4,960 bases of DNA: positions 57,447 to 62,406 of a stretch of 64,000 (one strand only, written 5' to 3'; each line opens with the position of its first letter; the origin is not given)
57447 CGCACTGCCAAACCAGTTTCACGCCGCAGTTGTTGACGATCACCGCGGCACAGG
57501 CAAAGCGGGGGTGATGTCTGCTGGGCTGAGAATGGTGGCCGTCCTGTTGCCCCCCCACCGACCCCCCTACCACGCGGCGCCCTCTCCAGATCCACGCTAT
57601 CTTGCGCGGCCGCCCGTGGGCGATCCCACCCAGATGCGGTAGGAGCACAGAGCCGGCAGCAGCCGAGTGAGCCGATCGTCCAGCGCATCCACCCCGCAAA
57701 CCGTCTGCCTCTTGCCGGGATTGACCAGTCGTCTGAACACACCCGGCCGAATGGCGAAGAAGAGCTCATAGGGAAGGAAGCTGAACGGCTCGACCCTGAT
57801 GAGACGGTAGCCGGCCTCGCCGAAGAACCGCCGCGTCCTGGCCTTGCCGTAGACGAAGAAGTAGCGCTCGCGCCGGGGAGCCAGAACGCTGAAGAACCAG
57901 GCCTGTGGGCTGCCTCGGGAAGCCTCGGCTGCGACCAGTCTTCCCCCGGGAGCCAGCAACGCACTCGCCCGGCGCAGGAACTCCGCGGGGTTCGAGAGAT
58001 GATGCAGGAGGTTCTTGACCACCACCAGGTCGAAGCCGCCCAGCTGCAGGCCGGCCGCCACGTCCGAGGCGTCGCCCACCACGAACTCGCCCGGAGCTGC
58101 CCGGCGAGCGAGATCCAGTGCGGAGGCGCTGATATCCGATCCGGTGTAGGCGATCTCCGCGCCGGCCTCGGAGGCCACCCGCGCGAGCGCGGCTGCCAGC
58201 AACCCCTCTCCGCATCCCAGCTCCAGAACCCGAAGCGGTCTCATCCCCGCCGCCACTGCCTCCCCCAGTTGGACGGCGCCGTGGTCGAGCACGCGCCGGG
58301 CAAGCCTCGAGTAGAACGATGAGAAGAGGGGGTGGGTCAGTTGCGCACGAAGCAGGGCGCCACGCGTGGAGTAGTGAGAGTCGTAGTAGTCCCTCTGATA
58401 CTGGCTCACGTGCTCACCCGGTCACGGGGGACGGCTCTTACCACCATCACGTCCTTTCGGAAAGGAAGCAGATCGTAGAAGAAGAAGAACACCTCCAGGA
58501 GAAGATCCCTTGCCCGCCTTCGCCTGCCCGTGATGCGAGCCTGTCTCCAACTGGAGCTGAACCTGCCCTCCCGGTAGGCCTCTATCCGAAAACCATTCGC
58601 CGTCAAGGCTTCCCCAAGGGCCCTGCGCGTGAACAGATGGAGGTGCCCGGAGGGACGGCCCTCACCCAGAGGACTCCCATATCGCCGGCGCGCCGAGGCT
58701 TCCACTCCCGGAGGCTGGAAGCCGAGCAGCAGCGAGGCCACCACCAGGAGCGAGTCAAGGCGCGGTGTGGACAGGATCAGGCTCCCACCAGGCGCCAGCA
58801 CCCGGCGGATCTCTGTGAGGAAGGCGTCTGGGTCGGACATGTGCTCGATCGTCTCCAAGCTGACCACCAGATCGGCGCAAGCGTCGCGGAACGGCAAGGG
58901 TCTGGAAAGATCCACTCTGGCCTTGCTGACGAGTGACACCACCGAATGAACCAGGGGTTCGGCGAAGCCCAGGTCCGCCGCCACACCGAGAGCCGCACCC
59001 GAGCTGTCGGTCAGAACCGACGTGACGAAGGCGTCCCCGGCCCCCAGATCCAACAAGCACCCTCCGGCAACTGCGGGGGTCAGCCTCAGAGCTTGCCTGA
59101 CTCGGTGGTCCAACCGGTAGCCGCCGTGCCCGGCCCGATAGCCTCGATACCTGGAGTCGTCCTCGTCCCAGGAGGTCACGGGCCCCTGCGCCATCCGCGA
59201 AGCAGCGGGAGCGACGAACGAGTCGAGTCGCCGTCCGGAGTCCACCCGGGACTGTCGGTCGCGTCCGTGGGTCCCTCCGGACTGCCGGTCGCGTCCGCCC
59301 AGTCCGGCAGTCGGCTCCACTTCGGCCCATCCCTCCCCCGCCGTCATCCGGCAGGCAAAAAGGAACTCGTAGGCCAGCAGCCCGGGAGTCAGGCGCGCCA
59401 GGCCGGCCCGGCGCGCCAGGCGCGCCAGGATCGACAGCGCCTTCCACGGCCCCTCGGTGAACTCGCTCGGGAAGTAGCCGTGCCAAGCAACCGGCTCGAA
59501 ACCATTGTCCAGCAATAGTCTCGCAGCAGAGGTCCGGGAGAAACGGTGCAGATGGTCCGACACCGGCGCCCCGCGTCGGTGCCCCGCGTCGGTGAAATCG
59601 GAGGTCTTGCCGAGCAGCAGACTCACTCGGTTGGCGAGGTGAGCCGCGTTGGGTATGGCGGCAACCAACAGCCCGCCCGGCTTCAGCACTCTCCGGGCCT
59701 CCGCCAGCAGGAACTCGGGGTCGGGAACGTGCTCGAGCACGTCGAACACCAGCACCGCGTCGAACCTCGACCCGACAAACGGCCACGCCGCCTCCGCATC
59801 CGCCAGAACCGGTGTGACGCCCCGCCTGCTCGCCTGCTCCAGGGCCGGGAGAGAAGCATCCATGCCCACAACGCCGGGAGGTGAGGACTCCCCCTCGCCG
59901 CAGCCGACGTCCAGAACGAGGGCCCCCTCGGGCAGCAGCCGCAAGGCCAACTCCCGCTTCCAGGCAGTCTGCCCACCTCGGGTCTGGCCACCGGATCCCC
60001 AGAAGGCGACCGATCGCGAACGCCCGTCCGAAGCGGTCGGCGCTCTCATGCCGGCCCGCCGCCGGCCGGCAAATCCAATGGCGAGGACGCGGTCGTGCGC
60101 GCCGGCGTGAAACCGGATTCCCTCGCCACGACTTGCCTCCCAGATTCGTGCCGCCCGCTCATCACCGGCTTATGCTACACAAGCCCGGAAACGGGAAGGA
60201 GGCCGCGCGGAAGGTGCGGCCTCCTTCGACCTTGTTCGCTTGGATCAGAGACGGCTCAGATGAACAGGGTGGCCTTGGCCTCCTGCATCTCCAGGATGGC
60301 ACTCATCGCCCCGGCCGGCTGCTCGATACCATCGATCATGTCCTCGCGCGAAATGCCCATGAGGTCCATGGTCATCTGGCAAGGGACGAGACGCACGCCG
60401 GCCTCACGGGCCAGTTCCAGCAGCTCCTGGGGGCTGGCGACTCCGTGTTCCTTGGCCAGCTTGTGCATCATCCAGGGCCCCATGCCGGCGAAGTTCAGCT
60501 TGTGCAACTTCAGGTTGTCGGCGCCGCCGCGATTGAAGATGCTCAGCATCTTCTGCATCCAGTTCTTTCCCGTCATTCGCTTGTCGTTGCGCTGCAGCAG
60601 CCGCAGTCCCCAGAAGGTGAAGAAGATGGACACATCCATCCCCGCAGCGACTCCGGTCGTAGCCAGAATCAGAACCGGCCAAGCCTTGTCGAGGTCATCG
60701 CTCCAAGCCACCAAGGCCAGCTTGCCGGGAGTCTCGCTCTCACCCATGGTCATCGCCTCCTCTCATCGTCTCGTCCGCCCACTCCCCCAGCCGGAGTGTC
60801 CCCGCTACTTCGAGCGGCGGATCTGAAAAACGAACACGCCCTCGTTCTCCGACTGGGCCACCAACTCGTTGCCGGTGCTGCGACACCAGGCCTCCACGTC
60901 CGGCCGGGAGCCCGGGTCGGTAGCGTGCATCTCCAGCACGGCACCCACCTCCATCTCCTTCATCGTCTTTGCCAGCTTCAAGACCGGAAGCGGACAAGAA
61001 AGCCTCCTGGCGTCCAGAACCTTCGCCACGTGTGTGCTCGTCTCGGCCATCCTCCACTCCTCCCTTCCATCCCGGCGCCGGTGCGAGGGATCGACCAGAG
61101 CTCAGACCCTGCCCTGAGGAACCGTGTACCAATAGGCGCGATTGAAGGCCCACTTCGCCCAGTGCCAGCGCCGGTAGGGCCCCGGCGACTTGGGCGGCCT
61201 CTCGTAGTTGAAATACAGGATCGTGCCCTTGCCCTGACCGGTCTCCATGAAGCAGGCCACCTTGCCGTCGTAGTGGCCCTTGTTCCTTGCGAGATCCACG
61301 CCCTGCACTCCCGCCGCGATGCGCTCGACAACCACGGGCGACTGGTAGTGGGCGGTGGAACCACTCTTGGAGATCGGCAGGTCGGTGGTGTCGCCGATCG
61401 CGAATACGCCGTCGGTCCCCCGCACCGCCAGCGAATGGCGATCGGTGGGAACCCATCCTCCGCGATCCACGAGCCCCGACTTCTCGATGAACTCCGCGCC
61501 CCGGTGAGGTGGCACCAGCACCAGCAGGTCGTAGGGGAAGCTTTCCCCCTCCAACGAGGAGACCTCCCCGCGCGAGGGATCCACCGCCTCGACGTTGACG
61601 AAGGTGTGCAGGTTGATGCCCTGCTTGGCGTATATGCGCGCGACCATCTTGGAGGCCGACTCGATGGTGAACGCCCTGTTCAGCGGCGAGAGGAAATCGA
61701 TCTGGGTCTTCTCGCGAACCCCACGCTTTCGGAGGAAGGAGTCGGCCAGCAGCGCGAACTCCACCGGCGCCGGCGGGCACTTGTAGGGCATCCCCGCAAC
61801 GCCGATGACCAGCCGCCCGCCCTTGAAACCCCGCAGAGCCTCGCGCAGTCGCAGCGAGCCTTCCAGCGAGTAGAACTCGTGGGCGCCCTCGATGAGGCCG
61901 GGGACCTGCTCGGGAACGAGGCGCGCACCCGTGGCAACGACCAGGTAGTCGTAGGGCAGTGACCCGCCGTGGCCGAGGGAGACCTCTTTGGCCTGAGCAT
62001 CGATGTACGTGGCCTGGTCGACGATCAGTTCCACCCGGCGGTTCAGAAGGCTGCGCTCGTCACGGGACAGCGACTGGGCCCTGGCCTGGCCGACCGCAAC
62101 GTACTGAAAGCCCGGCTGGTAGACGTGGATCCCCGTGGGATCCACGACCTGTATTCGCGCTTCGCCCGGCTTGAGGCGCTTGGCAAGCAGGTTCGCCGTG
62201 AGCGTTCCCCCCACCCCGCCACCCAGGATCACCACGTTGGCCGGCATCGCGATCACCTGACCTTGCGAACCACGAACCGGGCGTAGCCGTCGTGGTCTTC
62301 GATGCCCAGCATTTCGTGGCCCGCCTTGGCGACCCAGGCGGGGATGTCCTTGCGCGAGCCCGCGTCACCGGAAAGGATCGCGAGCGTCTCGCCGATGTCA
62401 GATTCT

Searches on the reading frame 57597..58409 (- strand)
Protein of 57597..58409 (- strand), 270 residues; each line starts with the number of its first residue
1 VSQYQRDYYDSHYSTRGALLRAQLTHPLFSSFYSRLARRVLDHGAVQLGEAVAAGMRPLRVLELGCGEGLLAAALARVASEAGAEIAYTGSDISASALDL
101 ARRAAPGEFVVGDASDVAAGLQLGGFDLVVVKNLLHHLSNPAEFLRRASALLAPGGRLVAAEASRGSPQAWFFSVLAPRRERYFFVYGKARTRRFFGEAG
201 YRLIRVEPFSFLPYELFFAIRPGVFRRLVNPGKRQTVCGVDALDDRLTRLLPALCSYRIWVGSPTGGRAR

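Call 24: search_protein_families(library=pfam, proteins=[window:57597-58409:-], max_evalue=0.001)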
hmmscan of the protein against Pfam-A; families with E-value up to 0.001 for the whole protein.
window:57597-58409:- (270 aa): 9 families
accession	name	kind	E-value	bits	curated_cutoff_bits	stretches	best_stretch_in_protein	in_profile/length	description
PF08241.18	Methyltransf_11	-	1.1e-16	61.7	21.2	1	62-159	1-94/95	Methyltransferase domain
PF08242.18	Methyltransf_12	-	1.4e-16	61.4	30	1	62-158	1-98/98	Methyltransferase domain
PF13649.12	Methyltransf_25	-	7e-16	59.2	27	1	61-156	1-97/97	Methyltransferase domain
PF13847.12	Methyltransf_31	-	7.9e-16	58.5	27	1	59-164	5-113/145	Methyltransferase domain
PF13489.12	Methyltransf_23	-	1.6e-14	54.4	27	1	55-203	20-161/164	Methyltransferase domain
PF05175.20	MTS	-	2e-07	31.2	23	1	39-159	14-137/170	Methyltransferase small domain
PF01209.24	Ubie_methyltran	-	2e-05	24.5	20.1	1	52-166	42-157/233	ubiE/COQ5 methyltransferase family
PF01739.24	CheR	-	4.1e-05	23.6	27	0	53-104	28-83/195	CheR methyltransferase, SAM binding domain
PF13578.12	Methyltransf_24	-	7.4e-05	24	26.3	1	62-159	1-101/105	Methyltransferase domain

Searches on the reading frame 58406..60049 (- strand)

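Call 24: search_protein_families(library=pfam, proteins=[window:58406-60049:-], max_evalue=0.001)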
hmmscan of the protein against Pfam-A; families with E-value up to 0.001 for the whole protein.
window:58406-60049:- (547 aa): 10 families
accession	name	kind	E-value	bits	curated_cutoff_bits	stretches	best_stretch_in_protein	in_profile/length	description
PF13489.12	Methyltransf_23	-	6.5e-36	124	27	2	29-187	8-162/164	Methyltransferase domain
PF08241.18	Methyltransf_11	-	1.2e-32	112.8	21.2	2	46-129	1-94/95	Methyltransferase domain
PF13649.12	Methyltransf_25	-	3.4e-23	82.6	27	2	45-126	1-97/97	Methyltransferase domain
PF13847.12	Methyltransf_31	-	1e-18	67.9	27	2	44-136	6-116/145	Methyltransferase domain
PF08242.18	Methyltransf_12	-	2.1e-18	67.3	30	2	46-128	1-98/98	Methyltransferase domain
PF07021.18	MetW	-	2e-09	37.8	21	1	35-147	7-124/193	Methionine biosynthesis protein MetW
PF01209.24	Ubie_methyltran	-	4.5e-07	29.9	20.1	0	79-129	101-150/233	ubiE/COQ5 methyltransferase family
PF20922.3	Anamorsin_N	-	0.00013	22.1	27.1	0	404-429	65-90/163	Anamorsin, N-terminal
PF05148.21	Methyltransf_8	-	0.00035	20.9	27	0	379-427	111-157/219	Hypothetical methyltransferase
PF05219.18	DREV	-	0.00083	19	26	0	45-132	98-188/265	DREV methyltransferase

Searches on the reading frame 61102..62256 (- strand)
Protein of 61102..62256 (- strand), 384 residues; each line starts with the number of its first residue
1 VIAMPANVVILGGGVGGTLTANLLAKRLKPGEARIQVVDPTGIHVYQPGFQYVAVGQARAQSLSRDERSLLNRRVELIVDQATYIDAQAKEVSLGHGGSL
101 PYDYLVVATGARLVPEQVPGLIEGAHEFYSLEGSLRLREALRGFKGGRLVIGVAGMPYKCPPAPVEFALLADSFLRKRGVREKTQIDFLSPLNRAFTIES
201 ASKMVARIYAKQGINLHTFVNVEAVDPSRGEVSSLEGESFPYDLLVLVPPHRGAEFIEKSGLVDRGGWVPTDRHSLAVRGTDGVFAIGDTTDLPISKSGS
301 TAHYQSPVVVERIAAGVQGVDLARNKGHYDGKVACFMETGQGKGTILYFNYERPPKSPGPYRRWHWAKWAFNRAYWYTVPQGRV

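Call 27: search_protein_families(library=pfam, proteins=[window:61102-62256:-], max_evalue=0.001)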
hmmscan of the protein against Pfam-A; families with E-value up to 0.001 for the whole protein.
window:61102-62256:- (384 aa): 4 families
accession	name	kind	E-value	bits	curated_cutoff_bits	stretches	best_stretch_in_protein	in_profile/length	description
PF07992.20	Pyr_redox_2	-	2.8e-23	83.2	26.1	1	7-296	2-278/291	Pyridine nucleotide-disulphide oxidoreductase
PF21706.3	FCSD_central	-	1.7e-05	25.3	27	1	145-249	13-116/116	Sulfide dehydrogenase [flavocytochrome c] flavoprotein chain, central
PF13454.12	NAD_binding_9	-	0.00011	22.6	21.8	0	9-43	1-35/155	FAD-NAD(P)-binding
PF04820.20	Trp_halogenase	-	0.00029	20.3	21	0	7-68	1-62/458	Tryptophan halogenase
